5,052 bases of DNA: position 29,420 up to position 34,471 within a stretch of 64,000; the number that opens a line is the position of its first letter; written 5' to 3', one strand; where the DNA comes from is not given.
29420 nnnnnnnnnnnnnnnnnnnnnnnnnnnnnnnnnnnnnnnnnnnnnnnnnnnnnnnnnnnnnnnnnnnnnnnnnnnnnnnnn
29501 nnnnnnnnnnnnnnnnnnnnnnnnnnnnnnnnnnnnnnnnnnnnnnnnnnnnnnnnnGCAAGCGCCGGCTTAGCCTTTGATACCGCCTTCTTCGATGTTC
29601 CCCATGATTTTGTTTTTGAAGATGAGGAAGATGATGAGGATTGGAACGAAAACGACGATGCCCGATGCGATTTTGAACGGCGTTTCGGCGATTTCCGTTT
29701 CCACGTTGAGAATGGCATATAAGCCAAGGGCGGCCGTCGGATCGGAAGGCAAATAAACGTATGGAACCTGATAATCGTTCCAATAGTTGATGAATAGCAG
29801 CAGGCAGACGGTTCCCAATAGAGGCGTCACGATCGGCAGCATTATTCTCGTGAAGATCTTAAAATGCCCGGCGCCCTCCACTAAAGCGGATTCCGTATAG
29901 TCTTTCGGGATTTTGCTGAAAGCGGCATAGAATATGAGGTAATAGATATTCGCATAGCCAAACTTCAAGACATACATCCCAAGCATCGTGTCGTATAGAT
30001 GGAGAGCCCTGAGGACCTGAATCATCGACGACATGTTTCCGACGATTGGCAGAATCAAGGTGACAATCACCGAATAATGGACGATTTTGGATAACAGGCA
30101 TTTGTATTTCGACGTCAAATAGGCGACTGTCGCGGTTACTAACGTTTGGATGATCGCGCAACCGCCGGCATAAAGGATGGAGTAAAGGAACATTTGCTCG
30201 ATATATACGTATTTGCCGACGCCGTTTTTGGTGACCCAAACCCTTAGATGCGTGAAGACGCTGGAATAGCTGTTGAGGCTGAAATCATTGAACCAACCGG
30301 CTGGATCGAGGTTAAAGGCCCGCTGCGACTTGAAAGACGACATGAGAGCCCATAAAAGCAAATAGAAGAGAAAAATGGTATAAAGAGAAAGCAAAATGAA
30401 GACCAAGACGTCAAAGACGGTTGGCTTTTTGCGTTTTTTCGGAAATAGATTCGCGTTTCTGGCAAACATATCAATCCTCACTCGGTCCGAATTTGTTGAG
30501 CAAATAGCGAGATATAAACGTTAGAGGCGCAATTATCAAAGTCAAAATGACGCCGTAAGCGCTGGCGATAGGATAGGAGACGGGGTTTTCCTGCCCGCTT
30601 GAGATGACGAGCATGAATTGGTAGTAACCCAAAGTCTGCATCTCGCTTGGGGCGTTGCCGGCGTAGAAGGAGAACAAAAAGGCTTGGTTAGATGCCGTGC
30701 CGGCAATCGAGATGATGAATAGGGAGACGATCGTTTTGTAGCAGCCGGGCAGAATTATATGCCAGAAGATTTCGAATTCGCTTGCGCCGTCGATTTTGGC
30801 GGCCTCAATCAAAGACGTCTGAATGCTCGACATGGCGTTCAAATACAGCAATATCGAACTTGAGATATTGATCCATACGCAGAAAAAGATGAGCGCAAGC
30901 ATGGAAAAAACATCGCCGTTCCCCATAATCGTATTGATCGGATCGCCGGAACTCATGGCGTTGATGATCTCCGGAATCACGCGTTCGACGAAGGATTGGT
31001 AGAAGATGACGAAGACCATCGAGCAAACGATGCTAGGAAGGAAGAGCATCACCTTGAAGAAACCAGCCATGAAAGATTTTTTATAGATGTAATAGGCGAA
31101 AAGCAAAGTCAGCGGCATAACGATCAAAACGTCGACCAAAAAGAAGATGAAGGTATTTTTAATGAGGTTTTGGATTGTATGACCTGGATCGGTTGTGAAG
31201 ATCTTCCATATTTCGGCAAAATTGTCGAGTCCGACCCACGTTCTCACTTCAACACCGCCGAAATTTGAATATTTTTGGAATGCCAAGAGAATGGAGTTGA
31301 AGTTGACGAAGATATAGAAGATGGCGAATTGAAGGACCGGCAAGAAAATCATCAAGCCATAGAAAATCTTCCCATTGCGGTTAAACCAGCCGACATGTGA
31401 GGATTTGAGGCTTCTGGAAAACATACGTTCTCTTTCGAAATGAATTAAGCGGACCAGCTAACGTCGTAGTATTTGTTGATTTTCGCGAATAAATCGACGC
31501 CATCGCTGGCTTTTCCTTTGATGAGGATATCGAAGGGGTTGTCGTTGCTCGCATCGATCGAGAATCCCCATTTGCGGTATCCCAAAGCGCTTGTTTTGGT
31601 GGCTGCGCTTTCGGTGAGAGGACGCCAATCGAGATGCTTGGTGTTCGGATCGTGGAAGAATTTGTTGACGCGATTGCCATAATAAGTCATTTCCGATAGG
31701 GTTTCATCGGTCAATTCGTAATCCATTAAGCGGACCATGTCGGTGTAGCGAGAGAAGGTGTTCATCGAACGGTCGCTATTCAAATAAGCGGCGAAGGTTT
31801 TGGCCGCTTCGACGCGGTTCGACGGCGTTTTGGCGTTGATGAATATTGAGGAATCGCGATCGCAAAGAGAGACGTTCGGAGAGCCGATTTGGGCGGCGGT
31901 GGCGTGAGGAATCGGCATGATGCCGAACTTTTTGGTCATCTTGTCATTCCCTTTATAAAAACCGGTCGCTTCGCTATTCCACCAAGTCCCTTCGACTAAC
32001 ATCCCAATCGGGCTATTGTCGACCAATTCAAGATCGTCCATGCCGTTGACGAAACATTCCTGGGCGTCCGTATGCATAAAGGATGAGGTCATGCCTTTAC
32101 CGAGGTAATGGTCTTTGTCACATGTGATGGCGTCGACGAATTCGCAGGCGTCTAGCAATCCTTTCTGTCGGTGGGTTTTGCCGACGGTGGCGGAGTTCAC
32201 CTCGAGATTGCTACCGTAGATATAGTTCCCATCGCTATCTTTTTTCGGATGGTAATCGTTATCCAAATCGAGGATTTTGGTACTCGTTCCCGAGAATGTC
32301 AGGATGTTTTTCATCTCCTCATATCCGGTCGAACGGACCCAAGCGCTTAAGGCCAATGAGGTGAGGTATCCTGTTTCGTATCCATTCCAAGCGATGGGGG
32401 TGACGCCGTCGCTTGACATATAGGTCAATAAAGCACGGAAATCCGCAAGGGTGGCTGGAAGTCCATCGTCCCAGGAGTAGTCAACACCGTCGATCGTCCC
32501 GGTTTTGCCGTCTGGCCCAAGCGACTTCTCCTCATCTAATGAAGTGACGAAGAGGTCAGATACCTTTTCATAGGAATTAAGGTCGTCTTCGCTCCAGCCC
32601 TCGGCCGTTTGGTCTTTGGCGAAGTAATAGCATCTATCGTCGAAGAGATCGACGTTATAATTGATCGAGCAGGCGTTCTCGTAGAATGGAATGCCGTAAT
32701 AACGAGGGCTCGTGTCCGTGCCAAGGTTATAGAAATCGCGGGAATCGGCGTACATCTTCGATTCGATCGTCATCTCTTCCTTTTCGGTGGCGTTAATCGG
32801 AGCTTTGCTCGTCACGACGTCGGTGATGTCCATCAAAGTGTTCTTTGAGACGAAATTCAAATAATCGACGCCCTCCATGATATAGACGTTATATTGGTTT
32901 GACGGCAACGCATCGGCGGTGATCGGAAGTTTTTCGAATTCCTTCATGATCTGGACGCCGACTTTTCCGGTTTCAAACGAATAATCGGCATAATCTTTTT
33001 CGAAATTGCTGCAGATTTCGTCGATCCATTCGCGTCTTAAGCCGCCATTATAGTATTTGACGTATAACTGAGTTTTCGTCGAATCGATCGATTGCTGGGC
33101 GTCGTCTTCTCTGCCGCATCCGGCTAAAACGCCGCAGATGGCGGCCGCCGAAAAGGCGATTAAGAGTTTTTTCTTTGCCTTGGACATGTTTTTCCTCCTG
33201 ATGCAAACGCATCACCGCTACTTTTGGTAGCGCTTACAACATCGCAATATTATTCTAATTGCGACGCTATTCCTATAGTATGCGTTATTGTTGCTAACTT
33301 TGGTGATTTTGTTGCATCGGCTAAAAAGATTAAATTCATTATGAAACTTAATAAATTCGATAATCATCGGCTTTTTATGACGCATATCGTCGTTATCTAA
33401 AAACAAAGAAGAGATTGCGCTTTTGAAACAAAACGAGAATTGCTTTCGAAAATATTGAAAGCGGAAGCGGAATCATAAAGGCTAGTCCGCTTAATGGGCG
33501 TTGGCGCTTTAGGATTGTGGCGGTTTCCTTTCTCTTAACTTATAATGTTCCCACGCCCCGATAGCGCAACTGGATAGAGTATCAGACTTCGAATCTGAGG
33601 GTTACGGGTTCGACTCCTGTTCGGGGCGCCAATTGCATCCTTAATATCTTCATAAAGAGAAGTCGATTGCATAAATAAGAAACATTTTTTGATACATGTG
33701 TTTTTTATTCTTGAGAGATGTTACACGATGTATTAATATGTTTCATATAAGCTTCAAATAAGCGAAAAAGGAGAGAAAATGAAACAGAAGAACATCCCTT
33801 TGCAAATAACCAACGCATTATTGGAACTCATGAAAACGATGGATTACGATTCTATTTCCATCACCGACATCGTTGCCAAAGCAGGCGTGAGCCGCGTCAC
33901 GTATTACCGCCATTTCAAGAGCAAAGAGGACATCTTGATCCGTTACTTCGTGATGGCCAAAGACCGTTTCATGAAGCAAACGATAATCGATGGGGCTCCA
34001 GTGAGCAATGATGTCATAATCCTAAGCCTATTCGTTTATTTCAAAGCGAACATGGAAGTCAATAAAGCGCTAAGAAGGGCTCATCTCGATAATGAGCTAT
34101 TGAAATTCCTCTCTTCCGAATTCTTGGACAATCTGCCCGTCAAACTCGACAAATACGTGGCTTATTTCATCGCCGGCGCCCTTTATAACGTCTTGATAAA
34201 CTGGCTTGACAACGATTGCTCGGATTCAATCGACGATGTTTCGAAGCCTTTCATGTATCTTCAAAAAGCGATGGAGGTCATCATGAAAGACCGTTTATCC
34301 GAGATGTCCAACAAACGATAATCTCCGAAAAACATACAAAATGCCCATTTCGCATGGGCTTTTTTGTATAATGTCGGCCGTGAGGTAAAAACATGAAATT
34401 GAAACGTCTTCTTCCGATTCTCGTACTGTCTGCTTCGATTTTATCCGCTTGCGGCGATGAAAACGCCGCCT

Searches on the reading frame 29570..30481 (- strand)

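Call 5: search_protein_families(library=pfam, proteins=[window:29570-30481:-], max_evalue=0.001)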
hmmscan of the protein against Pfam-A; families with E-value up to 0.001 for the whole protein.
window:29570-30481:- (303 aa): 1 family
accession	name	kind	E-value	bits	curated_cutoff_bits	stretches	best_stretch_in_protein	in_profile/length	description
PF00528.27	BPD_transp_1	-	9e-09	35.8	26.4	1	125-288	11-174/184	Binding-protein-dependent transport system inner membrane component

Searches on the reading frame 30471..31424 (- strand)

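Call 5: search_protein_families(library=pfam, proteins=[window:30471-31424:-], max_evalue=0.001)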
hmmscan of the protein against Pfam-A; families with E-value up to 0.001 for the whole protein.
window:30471-31424:- (317 aa): 1 family
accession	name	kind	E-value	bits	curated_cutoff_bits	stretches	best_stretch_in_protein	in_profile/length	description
PF00528.27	BPD_transp_1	-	4.6e-11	43.2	26.4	1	116-308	17-178/184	Binding-protein-dependent transport system inner membrane component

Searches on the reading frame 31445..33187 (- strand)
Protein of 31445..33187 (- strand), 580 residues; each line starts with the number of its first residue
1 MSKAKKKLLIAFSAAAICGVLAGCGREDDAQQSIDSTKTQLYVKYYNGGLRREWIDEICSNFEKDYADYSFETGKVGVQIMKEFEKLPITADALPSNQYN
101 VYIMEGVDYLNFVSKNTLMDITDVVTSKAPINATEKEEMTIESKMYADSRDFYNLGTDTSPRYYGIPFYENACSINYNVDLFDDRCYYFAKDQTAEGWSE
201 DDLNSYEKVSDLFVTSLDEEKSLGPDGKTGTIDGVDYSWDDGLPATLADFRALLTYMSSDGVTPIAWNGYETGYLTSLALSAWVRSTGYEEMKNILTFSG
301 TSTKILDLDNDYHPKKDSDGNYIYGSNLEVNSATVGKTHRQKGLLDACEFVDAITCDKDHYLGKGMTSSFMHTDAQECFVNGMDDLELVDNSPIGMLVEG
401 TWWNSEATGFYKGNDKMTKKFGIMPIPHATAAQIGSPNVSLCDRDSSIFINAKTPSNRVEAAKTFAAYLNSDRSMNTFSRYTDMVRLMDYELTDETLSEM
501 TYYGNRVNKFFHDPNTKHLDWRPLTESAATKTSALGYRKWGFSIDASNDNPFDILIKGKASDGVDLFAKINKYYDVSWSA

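Call 5: search_protein_families(library=pfam, proteins=[window:31445-33187:-], max_evalue=0.001)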
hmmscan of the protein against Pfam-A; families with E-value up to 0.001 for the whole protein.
window:31445-33187:- (580 aa): 1 family
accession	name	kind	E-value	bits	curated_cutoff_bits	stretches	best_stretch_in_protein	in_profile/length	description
PF13416.11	SBP_bac_8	-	1.3e-07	32.1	27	0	386-482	179-256/279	Bacterial extracellular solute-binding protein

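Call 18: search_protein_families(library=ncbifam, proteins=[window:31445-33187:-], max_evalue=0.01)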
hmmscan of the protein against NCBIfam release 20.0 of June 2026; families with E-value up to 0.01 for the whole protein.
window:31445-33187:- (580 aa): 0 families

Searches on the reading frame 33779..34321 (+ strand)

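Call 52: search_protein_families(library=pfam, proteins=[window:33779-34321:+], max_evalue=0.001)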
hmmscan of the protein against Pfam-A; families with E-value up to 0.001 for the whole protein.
window:33779-34321:+ (180 aa): 3 families
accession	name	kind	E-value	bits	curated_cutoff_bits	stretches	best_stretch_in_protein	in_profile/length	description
PF00440.29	TetR_N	-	2.3e-10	40.5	24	1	10-54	1-45/47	Bacterial regulatory proteins, tetR family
PF14278.11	TetR_C_8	-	1.7e-05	25.3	26.1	1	81-158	7-97/103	Transcriptional regulator C-terminal region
PF13022.12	HTH_Tnp_1_2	-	2.1e-05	25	27.9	1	14-68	15-67/122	Helix-turn-helix of insertion element transposase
